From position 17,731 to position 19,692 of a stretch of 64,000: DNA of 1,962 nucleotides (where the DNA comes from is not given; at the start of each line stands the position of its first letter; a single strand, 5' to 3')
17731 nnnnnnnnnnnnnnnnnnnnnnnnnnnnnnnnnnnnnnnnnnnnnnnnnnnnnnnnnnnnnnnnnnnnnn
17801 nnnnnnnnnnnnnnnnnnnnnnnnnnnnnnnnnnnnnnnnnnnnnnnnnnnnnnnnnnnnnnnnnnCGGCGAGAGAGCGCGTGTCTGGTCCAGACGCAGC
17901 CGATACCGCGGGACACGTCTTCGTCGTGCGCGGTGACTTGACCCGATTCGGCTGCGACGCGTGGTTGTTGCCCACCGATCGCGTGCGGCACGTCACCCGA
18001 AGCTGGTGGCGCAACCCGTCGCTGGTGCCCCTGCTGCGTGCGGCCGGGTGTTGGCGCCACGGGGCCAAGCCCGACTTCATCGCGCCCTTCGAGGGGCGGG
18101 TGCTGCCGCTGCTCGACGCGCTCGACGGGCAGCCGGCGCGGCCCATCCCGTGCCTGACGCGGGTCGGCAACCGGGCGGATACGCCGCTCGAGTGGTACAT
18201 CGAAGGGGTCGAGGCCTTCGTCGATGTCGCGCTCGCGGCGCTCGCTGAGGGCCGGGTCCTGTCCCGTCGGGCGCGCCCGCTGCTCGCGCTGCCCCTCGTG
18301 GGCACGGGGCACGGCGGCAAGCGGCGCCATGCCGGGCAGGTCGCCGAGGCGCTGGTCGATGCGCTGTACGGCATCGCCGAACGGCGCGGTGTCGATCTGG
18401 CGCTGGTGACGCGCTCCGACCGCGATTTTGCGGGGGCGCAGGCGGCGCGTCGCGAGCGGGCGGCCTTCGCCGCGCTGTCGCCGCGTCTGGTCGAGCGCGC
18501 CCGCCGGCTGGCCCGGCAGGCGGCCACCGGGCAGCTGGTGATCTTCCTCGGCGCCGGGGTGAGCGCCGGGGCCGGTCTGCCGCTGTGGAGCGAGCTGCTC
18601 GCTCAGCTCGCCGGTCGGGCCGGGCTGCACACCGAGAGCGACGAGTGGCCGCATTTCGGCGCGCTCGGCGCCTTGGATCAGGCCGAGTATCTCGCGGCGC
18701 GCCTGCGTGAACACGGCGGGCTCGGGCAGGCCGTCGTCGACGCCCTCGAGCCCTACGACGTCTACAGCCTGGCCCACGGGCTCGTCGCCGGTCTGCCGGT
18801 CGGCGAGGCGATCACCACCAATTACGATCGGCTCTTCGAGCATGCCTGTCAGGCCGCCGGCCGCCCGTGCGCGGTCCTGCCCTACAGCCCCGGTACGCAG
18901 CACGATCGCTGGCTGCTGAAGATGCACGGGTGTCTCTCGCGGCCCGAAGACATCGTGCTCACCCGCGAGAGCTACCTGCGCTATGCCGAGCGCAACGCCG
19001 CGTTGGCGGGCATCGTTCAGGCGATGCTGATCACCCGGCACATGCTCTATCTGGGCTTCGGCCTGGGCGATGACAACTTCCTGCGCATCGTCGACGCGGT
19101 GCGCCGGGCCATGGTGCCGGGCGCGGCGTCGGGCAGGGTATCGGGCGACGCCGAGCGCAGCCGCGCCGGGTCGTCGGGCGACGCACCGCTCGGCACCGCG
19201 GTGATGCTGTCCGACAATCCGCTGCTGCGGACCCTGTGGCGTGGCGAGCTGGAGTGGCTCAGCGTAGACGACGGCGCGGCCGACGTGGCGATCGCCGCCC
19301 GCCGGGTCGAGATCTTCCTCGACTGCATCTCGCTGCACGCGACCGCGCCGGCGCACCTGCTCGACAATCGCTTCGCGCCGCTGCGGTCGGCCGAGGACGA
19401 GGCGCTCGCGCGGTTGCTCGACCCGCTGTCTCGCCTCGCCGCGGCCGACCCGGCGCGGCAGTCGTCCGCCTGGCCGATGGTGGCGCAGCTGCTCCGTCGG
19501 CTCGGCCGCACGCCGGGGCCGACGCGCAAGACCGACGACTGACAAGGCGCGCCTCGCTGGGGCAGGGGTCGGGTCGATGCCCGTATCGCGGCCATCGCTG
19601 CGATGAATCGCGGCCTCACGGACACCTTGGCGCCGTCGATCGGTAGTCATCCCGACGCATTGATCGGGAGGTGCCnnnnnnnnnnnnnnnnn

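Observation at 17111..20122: Compact operon: MBL-fold hydrolase + macro-like::SIR2 fusion + 148-aa unknown. This is a candidate undescribed NAD+/ADP-ribose-linked (possibly anti-phage) system.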

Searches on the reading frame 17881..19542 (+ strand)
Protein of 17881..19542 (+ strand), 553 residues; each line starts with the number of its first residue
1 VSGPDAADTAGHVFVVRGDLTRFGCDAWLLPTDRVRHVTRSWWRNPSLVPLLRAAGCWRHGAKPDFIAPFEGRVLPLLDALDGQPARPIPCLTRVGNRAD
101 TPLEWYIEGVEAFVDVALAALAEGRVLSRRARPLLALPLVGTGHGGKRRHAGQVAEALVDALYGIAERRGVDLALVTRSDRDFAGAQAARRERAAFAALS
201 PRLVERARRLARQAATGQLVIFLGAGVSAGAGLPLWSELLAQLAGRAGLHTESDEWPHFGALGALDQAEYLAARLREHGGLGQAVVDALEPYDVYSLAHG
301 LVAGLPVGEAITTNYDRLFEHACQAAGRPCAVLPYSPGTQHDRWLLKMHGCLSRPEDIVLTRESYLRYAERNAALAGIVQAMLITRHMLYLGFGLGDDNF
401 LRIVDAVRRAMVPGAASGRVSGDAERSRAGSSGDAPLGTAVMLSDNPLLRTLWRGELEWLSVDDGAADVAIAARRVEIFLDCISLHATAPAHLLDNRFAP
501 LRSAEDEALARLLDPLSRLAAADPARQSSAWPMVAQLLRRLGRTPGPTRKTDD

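Call 6: search_protein_families(library=pfam, proteins=[window:17881-19542:+], max_evalue=1)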
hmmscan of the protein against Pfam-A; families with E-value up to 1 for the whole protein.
window:17881-19542:+ (553 aa): 1 family
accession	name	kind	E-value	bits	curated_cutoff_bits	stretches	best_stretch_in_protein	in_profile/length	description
PF13289.12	SIR2_2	-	8.6e-25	87.9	24.5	1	310-411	3-109/141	SIR2-like domain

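Call 7: search_protein_families(library=padloc, proteins=[window:17881-19542:+], max_evalue=1)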
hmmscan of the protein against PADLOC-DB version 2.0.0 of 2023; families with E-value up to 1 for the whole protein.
window:17881-19542:+ (553 aa): 16 families
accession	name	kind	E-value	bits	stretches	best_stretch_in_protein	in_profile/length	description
PDLC00407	ThsA1|ThsA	-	2.2e-31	107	1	210-410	13-211/478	STALD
PDLC00409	ThsA1|ThsA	-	1.3e-21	75.1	1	209-409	13-211/242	STALD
PDLC04968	PDC-S25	-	1.5e-11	42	1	310-408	143-242/517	-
PDLC03856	LmuA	-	3.2e-10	37.8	2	311-402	119-211/433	-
PDLC04967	PDC-S25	-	1.4e-09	35.5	1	311-405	150-249/528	-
PDLC02184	Dsr2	-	9.6e-08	28.5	1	299-404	110-218/1222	-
PDLC04087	SIR2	-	5.4e-07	26.8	2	310-330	135-155/343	-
PDLC04167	Dsr1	-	4e-06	22.8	1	216-407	20-224/1248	-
PDLC04166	Dsr1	-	9.7e-06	21.6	1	308-397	122-210/1227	-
PDLC04082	SIR2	-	1.1e-05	22.5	2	310-328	131-149/345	-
PDLC02183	Dsr1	-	0.00075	15.3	1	215-353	19-170/1275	-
PDLC05061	PDC-S65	-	0.0011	16.3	1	311-327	143-159/592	-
PDLC04081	SIR2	-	0.0017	15.6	1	311-327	141-157/345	-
PDLC04091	SIR2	-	0.0091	13.3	1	311-327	132-148/345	-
PDLC04079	SIR2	-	0.016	11.8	1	311-327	189-205/430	-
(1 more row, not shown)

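Call 8: search_protein_families(library=ncbifam, proteins=[window:17881-19542:+], max_evalue=1)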
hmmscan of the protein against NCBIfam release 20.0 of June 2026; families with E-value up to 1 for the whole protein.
window:17881-19542:+ (553 aa): 2 families
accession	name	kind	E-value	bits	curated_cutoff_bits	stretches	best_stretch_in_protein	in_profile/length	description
NF041819.1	Dsr2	equivalog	4.8e-07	28.2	1400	1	303-404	109-213/1215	anti-phage defense-associated sirtuin Dsr2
NF041818.1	Dsr1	equivalog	6.8e-05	20.8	1400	1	215-353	19-170/1263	anti-phage defense-associated sirtuin Dsr1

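Call 9: find_homologous_proteins(query=window:17881-19542:+)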
Query window:17881-19542:+ (553 aa): 462 proteins with E <= 0.001 among 8000 candidates; the best 120 are listed.
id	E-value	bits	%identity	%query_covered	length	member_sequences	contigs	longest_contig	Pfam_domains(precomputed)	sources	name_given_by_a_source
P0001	0.0e+0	1195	100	97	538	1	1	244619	PF13289.13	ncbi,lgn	-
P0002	5.9e-288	974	83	98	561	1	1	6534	PF13289.13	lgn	-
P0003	7.9e-264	894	77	98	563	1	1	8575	PF13289.13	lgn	-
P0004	4.9e-216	737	66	97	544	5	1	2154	PF13289.13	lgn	-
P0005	3.4e-172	592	60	97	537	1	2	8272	PF13289.13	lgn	-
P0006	3.2e-171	589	59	96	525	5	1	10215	PF13289.13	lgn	-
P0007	1.1e-166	574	63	48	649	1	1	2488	PF13289.13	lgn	-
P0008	8.1e-166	571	63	48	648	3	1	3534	PF13289.13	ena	-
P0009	4.6e-145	502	53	97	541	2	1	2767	PF13289.13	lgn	-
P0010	1.1e-140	488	51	96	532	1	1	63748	PF13289.13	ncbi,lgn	ncbi:MAG: SIR2 family protein [Bradymonadia bacterium]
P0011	4.4e-138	479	50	96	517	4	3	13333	PF13289.13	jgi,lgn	jgi:NAD-dependent SIR2 family protein deacetylase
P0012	9.6e-137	475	52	96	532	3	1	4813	PF13289.13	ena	-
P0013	9.6e-135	468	51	96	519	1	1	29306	PF13289.13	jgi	-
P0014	1.3e-133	465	52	96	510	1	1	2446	PF13289.13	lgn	-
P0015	7.2e-133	462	51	96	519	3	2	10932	PF13289.13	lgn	-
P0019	5.8e-130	453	48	97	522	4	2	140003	PF13289.13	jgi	jgi:SIR2-like domain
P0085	4.8e-108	380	44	98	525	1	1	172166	PF13289.13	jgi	jgi:SIR2-like domain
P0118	1.9e-104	368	43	96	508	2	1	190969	PF13289.13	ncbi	-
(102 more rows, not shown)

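Call 11: find_encoding_contigs(protein=P0001, flank=10000, max_places=3)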
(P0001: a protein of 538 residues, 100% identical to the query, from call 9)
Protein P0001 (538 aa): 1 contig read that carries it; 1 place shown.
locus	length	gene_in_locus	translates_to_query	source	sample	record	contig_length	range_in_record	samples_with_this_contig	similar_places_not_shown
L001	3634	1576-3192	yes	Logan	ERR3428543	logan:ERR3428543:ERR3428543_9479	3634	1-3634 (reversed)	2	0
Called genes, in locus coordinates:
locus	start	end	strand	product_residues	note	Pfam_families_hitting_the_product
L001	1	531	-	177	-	?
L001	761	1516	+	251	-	PF23023:Anti-Pycsar_Apyc1, PF00753:Lactamase_B, PF12706:Lactamase_B_2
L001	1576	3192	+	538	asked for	PF13289:SIR2_2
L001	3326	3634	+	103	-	?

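Call 12: find_related_loci(query=A1, collection=genome_contigs, flank=8000)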
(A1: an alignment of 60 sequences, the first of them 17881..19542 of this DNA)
Query A1 (553 aa) in genome_contigs; peptide patterns used: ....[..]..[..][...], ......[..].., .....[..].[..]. (x = any residue, [..] = any of these).
599 stretches matched a pattern (row limit reached: there are more); 245 encode a relative of the query (tblastn E <= 1e-3); the best 80 are kept; 80 distinct loci.
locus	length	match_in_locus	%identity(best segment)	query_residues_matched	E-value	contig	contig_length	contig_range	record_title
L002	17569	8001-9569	51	11-542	2e-139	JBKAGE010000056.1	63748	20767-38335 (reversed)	MAG: Bradymonadia bacterium isolate Ske_MAG24 Ske_MAG24_0056, whole genome shotgun sequence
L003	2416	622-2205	52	6-542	2e-143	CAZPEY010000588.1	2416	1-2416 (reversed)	MAG TPA_asm: uncultured Polyangiaceae bacterium isolate SRP189682_co1_246 genome assembly, contig: NODE_154645_length_24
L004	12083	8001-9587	48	6-542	1e-120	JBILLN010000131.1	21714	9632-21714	MAG: Bradymonadia bacterium isolate ME2017-08-05_3300034118_group7_bin165 Rohwer_bin1474_scaffold_939_c1, whole genome s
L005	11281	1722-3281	44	12-552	4e-116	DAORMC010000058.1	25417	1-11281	MAG TPA_asm: Pirellulaceae bacterium isolate AMR_MDS_5483 NODE_1058_length_25417_cov_3.374734, whole genome shotgun sequ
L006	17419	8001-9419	49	11-513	1e-115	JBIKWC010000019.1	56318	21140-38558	MAG: Myxococcota bacterium isolate ME2015-09-01_3300035663_group6_bin73 Rohwer_bin1503_scaffold_269_c1, whole genome sho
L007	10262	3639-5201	47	9-542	2e-113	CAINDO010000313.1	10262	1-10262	MAG: uncultured Myxococcales bacterium isolate Loclat_bin-06019 genome assembly, contig: bin-06019:313/667, whole genome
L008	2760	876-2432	45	10-546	5e-111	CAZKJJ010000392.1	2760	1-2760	MAG TPA_asm: uncultured Acidimicrobiia bacterium isolate SRP321284_co1_79 genome assembly, contig: NODE_59261_length_276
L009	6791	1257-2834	45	6-542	3e-106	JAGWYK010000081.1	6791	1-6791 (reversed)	MAG: Acidobacteria bacterium isolate REEB489 contig-150_19896, whole genome shotgun sequence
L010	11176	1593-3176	43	2-545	1e-105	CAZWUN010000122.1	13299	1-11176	MAG TPA_asm: uncultured Burkholderiales bacterium isolate SRP329715_co1_362 genome assembly, contig: NODE_7057_length_13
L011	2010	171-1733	44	10-547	1e-111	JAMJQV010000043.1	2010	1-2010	MAG: Gemmatimonadota bacterium isolate Bin_S43_056 Contig_S43_854276, whole genome shotgun sequence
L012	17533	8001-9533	43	4-542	1e-104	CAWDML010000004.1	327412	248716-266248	MAG: uncultured delta proteobacterium isolate MFD04944.bin.2.99 genome assembly, contig: contig_27185, whole genome shot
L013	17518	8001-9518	43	10-542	2e-104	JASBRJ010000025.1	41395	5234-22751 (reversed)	MAG: bacterium isolate BWSM_10 k141_2263981, whole genome shotgun sequence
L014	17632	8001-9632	39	11-543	2e-103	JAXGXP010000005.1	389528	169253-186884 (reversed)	MAG: Syntrophobacteraceae bacterium isolate AnMBR.bin493 bin493_5, whole genome shotgun sequence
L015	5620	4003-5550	39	11-542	6e-103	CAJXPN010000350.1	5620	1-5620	MAG TPA_asm: uncultured Myxococcales bacterium isolate SRR3933267_bin.4_MetaBAT_v2.12.1_MAG genome assembly, contig: NOD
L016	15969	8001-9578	39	7-542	4e-102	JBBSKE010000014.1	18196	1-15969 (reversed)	MAG: Tepidiformales bacterium isolate LS4_metabat2.238 LS4_metabat2.238_K_3230535_L_18196_cov_14.0000, whole genome shot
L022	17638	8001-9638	41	7-548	1e-96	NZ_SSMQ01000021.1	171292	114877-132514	Polyangium fumosum strain DSM 14668 Scaffold21_1, whole genome shotgun sequence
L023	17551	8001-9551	44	10-542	5e-96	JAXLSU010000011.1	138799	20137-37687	MAG: Gaiellales bacterium isolate STL-ACT43 C4.202.fa-11, whole genome shotgun sequence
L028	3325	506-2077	42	5-545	4e-94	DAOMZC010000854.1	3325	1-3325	MAG TPA_asm: Pseudomonadota bacterium isolate AMR_MDS_5610 NODE_8482_length_3325_cov_8.266361, whole genome shotgun sequ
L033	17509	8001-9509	42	12-546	2e-89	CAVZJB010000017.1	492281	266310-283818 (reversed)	MAG: uncultured delta proteobacterium isolate MFD02416.bin.1.82 genome assembly, contig: contig_20106, whole genome shot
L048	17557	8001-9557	40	12-542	5e-78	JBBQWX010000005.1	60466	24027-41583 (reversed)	MAG: Actinomycetales bacterium isolate Co_metawrap_2083 Cmw_2083_k141_22704817_length_60466_cov_18.0000, whole genome sh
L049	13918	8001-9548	41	9-549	5e-78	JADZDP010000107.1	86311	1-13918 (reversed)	MAG: Deltaproteobacteria bacterium isolate SJ783 c_000000511832, whole genome shotgun sequence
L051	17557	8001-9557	38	12-546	2e-77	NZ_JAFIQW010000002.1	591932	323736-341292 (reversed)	Herbiconiux sp. SYSU D00978 NODE_2_length_591932_cov_25.468776, whole genome shotgun sequence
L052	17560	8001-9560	37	9-542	2e-77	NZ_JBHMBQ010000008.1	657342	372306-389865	Pseudarthrobacter oxydans strain JCM 2521 platanus_K_17_124_8, whole genome shotgun sequence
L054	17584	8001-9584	36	1-545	9e-76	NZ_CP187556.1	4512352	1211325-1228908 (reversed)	Paenarthrobacter sp. NyZ202 chromosome, complete genome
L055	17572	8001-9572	37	9-545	2e-75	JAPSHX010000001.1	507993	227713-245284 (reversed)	MAG: Paenarthrobacter sp. isolate RL58_bin.064 NODE_1_length_507993_cov_39.492659, whole genome shotgun sequence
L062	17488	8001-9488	40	11-543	2e-73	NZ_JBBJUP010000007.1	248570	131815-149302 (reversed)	Pseudonocardia spirodelae strain DW16-2 7, whole genome shotgun sequence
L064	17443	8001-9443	39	2-499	1e-72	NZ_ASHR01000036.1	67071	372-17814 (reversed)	Agrococcus pavilionensis RW1 scf7180000000257, whole genome shotgun sequence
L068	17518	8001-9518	35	11-542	2e-70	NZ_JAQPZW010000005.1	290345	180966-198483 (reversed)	Microbacterium esteraromaticum strain USCH5 H5_000000000005, whole genome shotgun sequence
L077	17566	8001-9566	37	9-544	3e-68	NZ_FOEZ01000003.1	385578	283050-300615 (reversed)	Arthrobacter sp. OV608, whole genome shotgun sequence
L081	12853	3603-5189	38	11-536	3e-77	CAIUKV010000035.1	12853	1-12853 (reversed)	MAG: uncultured actinobacterium isolate LaPlata-b_bin-0363 genome assembly, contig: bin-0363:035/284, whole genome shotg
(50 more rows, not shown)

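Call 18: predict_structure(alignment_id=A1)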
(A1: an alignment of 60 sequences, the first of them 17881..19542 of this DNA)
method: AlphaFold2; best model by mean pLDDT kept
length: 553 residues; sequences in the alignment: 60
mean_pLDDT: 92.0   pTM: 0.93
mean pLDDT of the five models: 92.0, 91.1, 90.5, 90.4, 90.0
residues with pLDDT >= 90: 454; 70-90: 62; 50-70: 33; < 50: 4
segments of 3 or more residues with pLDDT < 50: none
pLDDT, mean of each block of 10 residues (from residue 1): 65 98 98 96 94 95 92 90 81 92 97 98 93 97 92 98 98 98 98 94 97 97 95 94 97 97 96 97 97 97 98 96 97 91 94 94 86 89 95 87 89 70 57 78 93 93 84 97 98 97 98 95 96 96 79 45
secondary structure, 60 per line:
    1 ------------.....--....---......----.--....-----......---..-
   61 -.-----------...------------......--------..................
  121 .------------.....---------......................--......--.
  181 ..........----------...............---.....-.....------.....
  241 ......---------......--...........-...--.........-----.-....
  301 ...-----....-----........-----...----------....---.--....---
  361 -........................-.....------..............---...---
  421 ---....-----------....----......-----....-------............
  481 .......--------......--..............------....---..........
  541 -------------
elements in order: E13-17 E27-32 H40-43 H49-54 E74-76 E89-94 H103-121 E134-138 H148-169 E172-177 H180-190 H201-215 E219-223 H225-229 H236-246 H256-261 H264-274 H281-289 H297-303 E309-312 H318-325 E331-333 E344-347 H362-385 E387-391 H398-411 H424-427 E439-442 H447-452 E458-461 H469-487 H496-501 H504-517 H524-527 H531-540

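Call 34: find_encoding_contigs(protein=P0003, flank=8000, max_places=2)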
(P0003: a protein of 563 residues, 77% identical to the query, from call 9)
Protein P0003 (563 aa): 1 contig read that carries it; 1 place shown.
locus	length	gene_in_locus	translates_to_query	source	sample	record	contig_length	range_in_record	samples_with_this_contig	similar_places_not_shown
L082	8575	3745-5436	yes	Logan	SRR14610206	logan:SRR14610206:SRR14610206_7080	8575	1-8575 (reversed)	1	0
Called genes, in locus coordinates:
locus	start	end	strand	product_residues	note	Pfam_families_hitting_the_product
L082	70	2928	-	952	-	PF17900:Peptidase_M1_N, PF01433:Peptidase_M1, PF11838:ERAP1_C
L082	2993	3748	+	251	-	PF23023:Anti-Pycsar_Apyc1, PF00753:Lactamase_B, PF12706:Lactamase_B_2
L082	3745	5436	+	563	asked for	PF13289:SIR2_2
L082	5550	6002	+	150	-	-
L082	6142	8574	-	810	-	?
